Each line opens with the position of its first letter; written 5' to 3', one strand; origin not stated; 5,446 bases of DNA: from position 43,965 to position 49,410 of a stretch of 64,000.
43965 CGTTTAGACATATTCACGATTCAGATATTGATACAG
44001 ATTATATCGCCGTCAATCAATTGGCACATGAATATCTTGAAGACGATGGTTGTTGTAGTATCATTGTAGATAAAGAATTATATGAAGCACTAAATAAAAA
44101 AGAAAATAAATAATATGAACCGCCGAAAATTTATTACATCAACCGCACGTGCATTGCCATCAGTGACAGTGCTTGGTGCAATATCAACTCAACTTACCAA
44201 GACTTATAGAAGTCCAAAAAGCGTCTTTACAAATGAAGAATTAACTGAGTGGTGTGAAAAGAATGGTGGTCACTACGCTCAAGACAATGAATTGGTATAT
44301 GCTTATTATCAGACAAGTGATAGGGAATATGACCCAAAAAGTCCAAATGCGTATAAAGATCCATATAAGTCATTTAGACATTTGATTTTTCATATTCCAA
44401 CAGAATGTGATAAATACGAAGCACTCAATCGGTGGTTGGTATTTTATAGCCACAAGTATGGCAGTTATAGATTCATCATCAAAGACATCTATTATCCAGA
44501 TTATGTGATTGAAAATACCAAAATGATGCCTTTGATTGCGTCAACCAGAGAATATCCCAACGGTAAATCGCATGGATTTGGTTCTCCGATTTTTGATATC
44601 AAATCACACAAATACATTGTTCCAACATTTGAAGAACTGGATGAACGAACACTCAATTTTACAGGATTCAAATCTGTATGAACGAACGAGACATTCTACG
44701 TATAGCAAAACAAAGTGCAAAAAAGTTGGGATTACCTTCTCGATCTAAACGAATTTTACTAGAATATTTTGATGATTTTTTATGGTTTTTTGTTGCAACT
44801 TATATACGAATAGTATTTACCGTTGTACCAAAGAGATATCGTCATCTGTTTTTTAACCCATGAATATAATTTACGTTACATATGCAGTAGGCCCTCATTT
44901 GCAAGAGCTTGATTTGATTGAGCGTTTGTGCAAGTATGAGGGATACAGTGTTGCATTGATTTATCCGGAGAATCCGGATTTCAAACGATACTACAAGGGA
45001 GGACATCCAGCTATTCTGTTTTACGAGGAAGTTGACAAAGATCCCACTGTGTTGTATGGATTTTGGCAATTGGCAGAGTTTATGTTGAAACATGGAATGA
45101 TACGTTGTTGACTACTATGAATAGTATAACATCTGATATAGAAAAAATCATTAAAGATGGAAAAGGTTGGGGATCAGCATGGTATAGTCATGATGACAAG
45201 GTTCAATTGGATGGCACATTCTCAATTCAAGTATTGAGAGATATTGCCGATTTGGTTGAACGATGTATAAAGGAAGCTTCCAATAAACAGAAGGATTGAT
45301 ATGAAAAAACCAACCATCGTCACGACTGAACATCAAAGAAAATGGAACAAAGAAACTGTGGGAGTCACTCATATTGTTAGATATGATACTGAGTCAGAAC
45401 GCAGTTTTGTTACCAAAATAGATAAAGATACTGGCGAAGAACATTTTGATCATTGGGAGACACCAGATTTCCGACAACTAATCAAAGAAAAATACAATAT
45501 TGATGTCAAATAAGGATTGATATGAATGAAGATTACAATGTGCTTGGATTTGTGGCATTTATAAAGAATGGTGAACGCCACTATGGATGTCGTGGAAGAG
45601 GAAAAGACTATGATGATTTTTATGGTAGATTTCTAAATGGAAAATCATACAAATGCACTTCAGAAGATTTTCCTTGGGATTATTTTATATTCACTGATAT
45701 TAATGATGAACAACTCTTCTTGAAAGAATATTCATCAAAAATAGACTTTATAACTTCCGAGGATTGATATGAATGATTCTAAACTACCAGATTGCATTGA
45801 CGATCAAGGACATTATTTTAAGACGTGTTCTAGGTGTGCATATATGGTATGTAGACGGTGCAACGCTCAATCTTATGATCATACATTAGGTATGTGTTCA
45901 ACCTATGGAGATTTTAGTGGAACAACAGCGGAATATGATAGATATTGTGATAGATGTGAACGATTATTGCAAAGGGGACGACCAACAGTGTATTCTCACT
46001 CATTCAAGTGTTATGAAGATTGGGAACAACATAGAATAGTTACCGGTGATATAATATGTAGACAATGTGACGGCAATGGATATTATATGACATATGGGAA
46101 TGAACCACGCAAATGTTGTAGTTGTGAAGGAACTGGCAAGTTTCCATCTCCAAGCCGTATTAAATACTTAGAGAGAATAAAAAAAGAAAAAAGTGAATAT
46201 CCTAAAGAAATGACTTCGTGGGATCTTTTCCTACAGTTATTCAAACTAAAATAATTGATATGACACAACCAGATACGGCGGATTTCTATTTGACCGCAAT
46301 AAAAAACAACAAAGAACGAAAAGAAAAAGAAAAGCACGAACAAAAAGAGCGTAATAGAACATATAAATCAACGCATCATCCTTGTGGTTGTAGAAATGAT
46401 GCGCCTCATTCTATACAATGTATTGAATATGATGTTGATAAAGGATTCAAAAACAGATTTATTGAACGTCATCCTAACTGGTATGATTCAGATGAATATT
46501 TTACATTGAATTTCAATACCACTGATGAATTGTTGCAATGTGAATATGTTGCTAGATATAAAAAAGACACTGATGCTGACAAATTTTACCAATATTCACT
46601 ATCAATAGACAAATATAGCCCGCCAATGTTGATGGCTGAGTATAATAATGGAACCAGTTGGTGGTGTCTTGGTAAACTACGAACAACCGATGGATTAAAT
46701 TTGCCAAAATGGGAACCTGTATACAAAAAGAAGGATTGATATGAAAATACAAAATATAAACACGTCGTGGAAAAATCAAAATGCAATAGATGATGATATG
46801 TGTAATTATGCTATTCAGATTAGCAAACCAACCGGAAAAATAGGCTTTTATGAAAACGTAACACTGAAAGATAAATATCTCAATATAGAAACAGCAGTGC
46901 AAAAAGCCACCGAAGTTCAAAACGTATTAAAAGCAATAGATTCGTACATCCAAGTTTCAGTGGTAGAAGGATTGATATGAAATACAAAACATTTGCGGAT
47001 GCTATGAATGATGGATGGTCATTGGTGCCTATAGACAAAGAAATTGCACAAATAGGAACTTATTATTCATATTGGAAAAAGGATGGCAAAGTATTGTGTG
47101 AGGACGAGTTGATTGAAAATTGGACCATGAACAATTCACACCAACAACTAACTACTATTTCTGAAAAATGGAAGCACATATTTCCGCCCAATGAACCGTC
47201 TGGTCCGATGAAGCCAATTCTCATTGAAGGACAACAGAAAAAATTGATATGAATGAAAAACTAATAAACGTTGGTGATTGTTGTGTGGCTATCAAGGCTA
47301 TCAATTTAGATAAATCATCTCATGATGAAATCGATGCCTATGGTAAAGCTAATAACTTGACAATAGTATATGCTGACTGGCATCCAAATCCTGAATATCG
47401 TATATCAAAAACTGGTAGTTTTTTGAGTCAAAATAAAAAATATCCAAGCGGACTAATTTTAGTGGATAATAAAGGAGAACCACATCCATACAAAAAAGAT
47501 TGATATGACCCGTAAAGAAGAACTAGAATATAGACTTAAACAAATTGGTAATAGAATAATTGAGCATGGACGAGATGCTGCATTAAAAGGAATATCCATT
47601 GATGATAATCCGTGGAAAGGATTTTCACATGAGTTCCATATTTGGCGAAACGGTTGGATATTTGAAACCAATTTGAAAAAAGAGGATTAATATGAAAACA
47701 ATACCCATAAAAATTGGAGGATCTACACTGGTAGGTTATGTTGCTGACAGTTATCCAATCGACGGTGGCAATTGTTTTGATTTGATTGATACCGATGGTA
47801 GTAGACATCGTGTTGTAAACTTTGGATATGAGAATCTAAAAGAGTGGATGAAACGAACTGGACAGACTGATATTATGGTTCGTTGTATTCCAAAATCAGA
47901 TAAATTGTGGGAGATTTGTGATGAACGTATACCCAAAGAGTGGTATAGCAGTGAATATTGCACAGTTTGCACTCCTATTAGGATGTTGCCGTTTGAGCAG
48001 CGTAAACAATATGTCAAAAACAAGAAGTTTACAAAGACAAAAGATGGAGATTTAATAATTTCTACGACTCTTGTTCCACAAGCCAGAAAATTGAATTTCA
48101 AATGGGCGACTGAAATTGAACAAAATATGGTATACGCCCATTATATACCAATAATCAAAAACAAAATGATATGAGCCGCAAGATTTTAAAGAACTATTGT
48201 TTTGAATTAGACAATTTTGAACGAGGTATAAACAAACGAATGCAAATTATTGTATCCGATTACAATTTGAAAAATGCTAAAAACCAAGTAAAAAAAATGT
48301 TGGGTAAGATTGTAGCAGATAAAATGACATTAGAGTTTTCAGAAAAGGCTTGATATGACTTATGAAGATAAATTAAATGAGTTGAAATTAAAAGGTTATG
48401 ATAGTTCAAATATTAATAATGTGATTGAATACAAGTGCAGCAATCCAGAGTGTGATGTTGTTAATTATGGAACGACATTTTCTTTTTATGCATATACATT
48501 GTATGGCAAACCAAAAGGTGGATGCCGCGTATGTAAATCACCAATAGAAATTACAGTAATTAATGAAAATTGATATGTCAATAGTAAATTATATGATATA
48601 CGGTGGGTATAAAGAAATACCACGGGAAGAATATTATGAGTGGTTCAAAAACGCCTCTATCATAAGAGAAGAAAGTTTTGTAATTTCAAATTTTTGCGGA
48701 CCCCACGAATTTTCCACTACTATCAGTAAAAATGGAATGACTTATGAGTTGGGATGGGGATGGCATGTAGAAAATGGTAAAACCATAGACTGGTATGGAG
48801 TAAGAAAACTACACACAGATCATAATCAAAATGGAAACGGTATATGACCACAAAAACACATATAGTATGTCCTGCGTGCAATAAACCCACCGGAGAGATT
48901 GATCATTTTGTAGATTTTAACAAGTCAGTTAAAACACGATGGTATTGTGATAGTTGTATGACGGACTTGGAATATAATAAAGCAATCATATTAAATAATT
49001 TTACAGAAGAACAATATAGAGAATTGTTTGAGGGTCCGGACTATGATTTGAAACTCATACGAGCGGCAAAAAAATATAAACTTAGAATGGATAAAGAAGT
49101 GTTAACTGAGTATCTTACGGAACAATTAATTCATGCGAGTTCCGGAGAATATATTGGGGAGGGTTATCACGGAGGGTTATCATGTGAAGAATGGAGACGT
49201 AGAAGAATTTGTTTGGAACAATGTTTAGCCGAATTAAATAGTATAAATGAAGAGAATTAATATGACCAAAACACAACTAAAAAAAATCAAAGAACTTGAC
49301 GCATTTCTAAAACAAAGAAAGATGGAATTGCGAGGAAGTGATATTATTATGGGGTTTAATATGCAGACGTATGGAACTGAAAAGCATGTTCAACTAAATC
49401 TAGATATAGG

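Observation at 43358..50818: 7.5-kb array of at least 17 small genes whose junctions share a nucleotide-level conserved cassette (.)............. irrespective of reading-frame phase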

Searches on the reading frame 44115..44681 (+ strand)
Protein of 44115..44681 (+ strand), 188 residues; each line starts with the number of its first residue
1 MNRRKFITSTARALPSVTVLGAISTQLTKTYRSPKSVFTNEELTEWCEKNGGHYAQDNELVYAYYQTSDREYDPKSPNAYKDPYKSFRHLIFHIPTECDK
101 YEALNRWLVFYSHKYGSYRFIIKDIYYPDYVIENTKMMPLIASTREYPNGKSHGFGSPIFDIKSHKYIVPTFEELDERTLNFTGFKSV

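Call 31: find_encoding_contigs(protein=window:44115-44681:+, flank=10000, max_places=10)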
Protein window:44115-44681:+ (188 aa): no gene with exactly this product is on record in the collection.

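Call 32: find_homologous_proteins(query=window:44115-44681:+, max_evalue=0.001)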
Query window:44115-44681:+ (188 aa): 31 proteins with E <= 0.001 among 77 candidates.
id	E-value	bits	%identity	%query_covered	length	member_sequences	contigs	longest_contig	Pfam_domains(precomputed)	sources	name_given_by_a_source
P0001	5.0e-117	406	94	100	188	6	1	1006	-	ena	-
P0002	7.7e-104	363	85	100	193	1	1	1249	-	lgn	-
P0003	4.6e-101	354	84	100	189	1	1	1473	-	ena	-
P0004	6.8e-96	337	82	100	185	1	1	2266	-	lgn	-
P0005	8.3e-81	288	70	99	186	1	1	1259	-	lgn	-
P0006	8.8e-80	285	67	99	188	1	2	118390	-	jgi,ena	jgi:hypothetical protein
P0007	1.3e-79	284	67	99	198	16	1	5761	-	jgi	-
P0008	5.7e-77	276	67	99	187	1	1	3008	-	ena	-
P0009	8.1e-76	272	67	99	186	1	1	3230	-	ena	-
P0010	2.0e-73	264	65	99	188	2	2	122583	-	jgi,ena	jgi:hypothetical protein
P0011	3.5e-71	257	63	100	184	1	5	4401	-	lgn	-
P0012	1.8e-69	251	60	100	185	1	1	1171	-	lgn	-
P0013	5.8e-68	246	76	78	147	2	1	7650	-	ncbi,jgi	jgi:hypothetical protein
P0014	5.5e-67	243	61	100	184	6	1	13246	-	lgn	-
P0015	1.9e-62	228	58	100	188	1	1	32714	-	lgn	-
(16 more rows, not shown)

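Call 33: find_encoding_contigs(protein=P0006, flank=10000, max_places=4)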
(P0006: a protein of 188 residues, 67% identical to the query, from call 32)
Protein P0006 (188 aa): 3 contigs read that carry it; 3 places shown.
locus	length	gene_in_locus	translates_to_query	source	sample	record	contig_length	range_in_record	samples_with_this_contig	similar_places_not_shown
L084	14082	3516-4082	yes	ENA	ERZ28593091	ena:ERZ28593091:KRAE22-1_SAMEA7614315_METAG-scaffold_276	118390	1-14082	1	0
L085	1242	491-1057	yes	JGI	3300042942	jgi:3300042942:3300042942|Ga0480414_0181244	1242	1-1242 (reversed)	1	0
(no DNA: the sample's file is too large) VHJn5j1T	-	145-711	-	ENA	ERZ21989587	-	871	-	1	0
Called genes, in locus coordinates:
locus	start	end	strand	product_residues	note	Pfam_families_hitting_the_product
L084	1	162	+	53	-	?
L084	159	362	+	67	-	-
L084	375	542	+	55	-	-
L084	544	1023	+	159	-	-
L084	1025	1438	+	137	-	-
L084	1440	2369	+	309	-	-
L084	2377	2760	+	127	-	-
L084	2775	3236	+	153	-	PF00186:DHFR_1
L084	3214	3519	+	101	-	-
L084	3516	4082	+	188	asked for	-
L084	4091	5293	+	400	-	PF00303:Thymidylat_synt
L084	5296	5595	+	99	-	-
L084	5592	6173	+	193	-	PF22075:DUF6939 (faint)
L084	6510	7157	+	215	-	PF26128:Gad2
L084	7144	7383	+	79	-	-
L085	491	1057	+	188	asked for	-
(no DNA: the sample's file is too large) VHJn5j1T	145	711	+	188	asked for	-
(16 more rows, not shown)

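Call 34: find_encoding_contigs(protein=P0010, flank=10000, max_places=4)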
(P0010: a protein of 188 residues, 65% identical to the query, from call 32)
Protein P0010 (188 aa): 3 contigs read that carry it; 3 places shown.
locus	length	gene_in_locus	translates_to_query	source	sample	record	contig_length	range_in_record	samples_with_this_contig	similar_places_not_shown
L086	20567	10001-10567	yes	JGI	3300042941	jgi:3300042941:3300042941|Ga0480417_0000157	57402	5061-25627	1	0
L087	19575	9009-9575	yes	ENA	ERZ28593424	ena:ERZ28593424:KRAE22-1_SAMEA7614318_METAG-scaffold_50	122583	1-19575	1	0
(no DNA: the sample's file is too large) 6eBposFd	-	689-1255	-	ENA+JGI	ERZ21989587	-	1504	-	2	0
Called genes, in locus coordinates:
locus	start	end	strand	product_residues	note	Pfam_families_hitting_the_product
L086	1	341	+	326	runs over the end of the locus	PF13793:Pribosyltran_N, PF00156:Pribosyltran, PF14572:Pribosyl_synth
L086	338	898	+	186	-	-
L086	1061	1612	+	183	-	PF00588:SpoU_methylase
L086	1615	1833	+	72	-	-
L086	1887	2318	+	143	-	PF00293:NUDIX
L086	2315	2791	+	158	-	PF24024:DUF7336 (weak)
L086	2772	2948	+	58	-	-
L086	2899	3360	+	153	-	-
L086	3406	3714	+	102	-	PF00583:Acetyltransf_1, PF13508:Acetyltransf_7 (weak)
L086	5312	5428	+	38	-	-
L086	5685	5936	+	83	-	-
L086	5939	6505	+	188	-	PF01966:HD (weak)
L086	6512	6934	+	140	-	PF09643:YopX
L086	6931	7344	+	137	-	PF09643:YopX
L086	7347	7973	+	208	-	-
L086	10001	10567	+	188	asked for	-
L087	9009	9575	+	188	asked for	-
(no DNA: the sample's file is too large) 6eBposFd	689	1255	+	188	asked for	-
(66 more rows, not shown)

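Call 35: find_encoding_contigs(protein=P0015, flank=10000, max_places=4)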
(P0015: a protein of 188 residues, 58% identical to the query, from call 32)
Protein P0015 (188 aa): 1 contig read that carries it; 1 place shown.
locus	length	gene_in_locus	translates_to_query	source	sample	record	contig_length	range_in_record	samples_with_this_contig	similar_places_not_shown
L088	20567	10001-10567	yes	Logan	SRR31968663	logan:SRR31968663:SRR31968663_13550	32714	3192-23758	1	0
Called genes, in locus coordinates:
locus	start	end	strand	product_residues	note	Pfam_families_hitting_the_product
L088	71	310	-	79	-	-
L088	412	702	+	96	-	-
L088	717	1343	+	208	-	-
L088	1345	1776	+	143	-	-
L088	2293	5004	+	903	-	-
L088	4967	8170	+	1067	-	-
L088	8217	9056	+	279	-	-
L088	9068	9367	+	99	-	-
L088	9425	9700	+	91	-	-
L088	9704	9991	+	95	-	-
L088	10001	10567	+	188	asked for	-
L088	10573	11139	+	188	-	-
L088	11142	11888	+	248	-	PF02146:SIR2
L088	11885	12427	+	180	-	-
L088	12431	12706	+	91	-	-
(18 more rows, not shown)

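Call 44: search_protein_families(library=pfam, proteins=[window:44115-44681:+], max_evalue=0.01)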
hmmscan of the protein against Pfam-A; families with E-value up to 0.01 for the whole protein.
window:44115-44681:+ (188 aa): 0 families

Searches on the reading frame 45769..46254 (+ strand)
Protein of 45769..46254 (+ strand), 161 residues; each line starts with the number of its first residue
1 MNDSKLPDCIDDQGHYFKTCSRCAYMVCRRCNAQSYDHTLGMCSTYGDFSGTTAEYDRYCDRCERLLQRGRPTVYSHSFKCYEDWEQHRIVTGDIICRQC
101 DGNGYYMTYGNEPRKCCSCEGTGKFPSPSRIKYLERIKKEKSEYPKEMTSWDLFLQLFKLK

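Call 14: find_encoding_contigs(protein=window:45769-46254:+, flank=10000, max_places=10)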
Protein window:45769-46254:+ (161 aa): no gene with exactly this product is on record in the collection.

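Call 45: search_protein_families(library=pfam, proteins=[window:45769-46254:+], max_evalue=0.01)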
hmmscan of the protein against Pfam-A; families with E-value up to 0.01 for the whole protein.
window:45769-46254:+ (161 aa): 1 family
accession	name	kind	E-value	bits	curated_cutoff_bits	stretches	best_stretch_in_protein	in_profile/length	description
PF00684.25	DnaJ_CXXCXGXG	-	0.0032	18.2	32.7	1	97-124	1-26/65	DnaJ central domain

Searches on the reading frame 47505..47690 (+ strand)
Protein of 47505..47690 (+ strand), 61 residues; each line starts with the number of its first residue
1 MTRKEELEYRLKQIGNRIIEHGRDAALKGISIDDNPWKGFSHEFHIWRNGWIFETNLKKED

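Call 45: search_protein_families(library=pfam, proteins=[window:47505-47690:+], max_evalue=0.01)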
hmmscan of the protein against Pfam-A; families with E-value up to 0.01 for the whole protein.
window:47505-47690:+ (61 aa): 1 family
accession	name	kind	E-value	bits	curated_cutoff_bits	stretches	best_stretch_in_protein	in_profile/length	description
PF04957.18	RMF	-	0.0023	18.4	27.9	1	16-51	10-45/53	Ribosome modulation factor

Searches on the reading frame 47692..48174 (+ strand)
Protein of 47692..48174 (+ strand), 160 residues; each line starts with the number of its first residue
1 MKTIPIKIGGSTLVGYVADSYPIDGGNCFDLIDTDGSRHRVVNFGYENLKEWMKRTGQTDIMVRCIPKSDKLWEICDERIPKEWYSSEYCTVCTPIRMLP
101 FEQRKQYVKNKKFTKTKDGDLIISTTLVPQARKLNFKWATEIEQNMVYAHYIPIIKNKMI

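Call 15: find_related_loci(query=window:47692-48174:+, collection=viral_contigs, flank=10000)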
Query window:47692-48174:+ (160 aa) in viral_contigs; peptide patterns used: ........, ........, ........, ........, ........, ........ (x = any residue, [..] = any of these).
13 stretches matched a pattern, but none encodes a relative of the query by tblastn (E <= 1e-3).

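Call 23: find_encoding_contigs(protein=window:47692-48174:+, flank=10000, max_places=6)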
Protein window:47692-48174:+ (160 aa): 5 contigs read that carry it; 1 place shown.
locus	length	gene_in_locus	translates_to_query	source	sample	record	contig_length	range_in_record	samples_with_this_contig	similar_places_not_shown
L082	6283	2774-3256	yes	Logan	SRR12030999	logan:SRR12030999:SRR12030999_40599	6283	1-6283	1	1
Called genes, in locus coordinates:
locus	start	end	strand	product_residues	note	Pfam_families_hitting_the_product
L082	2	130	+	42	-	?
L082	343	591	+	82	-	-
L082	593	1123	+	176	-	-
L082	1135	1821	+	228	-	-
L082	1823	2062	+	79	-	-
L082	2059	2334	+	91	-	-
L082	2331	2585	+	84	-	-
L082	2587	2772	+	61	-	-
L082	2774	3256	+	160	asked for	-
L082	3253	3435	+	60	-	-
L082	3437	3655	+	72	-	-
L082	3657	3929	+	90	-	-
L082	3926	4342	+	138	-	-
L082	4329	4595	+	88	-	-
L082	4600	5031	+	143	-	-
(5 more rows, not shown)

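Call 40: find_related_loci(query=window:47692-48174:+, collection=metagenome_contigs, flank=10000)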
Query window:47692-48174:+ (160 aa) in metagenome_contigs; peptide patterns used: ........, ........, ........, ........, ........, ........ (x = any residue, [..] = any of these).
250 stretches matched a pattern; 1 encode a relative of the query (tblastn E <= 1e-3); 1 distinct loci.
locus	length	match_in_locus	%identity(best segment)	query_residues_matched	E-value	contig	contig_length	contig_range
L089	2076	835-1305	81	1-156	2e-91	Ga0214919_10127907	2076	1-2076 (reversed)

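Call 45: search_protein_families(library=pfam, proteins=[window:47692-48174:+], max_evalue=0.01)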
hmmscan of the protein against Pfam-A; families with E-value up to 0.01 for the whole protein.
window:47692-48174:+ (160 aa): 0 families

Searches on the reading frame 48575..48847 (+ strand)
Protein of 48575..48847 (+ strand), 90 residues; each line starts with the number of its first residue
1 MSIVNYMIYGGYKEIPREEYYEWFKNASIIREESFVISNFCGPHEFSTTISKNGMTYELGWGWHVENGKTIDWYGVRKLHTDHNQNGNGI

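Call 45: search_protein_families(library=pfam, proteins=[window:48575-48847:+], max_evalue=0.01)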
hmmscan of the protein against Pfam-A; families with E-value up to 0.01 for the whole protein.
window:48575-48847:+ (90 aa): 0 families

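Call 66: find_homologous_proteins(query=window:48575-48847:+, max_evalue=0.001)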
Query window:48575-48847:+ (90 aa): 5 proteins with E <= 0.001 among 5 candidates.
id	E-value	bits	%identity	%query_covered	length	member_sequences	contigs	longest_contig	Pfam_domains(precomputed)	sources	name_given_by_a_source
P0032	1.0e-48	181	86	97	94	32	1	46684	-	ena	-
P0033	1.8e-43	164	78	100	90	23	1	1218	-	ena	-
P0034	2.1e-36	142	75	93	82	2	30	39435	-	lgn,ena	-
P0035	3.5e-31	125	62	97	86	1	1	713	-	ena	-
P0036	1.0e-24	104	83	64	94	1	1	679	PF13619.12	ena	-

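Call 67: find_encoding_contigs(protein=P0032, flank=10000, max_places=6)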
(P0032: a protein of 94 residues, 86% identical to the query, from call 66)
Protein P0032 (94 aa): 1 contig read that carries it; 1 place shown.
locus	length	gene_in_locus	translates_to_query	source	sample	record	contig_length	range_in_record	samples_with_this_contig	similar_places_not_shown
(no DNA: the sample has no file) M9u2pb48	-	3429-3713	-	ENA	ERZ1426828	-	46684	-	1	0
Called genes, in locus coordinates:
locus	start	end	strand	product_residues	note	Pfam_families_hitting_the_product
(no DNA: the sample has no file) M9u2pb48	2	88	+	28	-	?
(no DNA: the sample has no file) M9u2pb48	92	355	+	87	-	-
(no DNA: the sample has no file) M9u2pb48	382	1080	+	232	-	PF12329:TMF_DNA_bd (faint)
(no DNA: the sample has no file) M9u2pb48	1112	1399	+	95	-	-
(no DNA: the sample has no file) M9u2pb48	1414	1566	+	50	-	-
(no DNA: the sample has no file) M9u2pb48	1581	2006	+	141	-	-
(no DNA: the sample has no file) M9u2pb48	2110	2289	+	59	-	-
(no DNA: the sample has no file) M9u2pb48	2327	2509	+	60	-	-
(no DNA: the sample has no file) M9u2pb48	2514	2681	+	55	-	-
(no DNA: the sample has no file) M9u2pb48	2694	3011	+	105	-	-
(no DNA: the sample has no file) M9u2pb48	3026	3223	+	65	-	-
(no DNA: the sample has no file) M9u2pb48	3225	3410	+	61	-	-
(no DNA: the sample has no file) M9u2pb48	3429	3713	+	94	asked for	-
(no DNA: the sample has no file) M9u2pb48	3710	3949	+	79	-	-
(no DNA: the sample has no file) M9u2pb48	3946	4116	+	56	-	-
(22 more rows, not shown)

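Call 68: find_encoding_contigs(protein=P0034, flank=10000, max_places=10)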
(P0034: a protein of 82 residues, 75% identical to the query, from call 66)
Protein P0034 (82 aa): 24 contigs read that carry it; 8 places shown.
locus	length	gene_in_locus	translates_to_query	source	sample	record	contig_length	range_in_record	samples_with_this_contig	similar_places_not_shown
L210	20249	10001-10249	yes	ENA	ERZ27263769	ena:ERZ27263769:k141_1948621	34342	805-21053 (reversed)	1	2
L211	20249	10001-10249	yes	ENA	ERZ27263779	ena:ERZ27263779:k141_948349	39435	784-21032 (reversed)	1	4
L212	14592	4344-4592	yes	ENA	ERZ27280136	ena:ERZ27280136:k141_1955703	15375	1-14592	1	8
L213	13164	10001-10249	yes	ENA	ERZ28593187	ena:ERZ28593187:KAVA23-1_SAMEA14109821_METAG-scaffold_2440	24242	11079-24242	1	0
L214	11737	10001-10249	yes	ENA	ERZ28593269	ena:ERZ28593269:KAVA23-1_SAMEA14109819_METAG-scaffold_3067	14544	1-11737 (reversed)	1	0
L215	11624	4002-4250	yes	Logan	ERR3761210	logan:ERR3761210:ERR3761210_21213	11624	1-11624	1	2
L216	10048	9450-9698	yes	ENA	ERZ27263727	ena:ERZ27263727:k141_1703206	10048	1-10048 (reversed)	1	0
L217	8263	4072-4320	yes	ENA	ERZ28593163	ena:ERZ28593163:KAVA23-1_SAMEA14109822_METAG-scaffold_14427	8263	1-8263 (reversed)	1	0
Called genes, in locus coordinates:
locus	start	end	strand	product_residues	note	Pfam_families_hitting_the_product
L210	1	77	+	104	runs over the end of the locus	-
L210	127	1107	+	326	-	PF13793:Pribosyltran_N, PF00156:Pribosyltran, PF14572:Pribosyl_synth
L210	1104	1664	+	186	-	-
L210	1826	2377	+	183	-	PF00588:SpoU_methylase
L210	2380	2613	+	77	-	-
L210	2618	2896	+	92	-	-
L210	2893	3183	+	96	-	-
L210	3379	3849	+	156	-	PF00293:NUDIX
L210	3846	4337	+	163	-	PF24024:DUF7336 (weak)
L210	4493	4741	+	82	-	-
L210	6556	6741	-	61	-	-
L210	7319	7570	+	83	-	-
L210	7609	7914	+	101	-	-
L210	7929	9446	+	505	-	PF00041:fn3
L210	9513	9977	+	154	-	PF18907:DUF5662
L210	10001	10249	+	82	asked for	-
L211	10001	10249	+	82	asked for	-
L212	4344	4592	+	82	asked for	-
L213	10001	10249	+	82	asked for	-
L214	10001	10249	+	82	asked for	-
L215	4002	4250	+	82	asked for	-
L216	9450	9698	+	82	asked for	-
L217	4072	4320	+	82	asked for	-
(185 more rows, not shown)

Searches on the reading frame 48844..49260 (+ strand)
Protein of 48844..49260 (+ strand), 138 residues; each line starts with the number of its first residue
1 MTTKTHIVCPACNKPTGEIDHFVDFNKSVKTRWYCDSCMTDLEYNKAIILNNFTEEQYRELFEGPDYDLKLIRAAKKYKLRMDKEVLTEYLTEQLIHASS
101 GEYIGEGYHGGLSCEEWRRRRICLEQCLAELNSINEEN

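Call 30: find_encoding_contigs(protein=window:48844-49260:+, flank=10000, max_places=10)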
Protein window:48844-49260:+ (138 aa): 5 contigs read that carry it; 1 place shown.
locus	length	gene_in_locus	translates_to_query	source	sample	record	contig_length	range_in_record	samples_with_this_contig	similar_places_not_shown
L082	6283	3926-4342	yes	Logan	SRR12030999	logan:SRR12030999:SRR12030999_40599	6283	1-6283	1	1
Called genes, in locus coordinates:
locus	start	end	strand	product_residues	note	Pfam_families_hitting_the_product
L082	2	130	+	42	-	?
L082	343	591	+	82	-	-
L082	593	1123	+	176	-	-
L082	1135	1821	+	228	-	-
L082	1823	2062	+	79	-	-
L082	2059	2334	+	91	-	-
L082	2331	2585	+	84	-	-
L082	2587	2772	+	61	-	-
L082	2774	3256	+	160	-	-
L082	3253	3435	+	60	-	-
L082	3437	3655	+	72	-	-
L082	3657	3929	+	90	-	-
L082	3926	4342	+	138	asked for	-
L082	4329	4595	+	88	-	-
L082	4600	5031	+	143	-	-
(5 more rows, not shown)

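Call 46: search_protein_families(library=pfam, proteins=[window:48844-49260:+], max_evalue=0.01)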
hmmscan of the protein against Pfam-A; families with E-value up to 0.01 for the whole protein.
window:48844-49260:+ (138 aa): 0 families
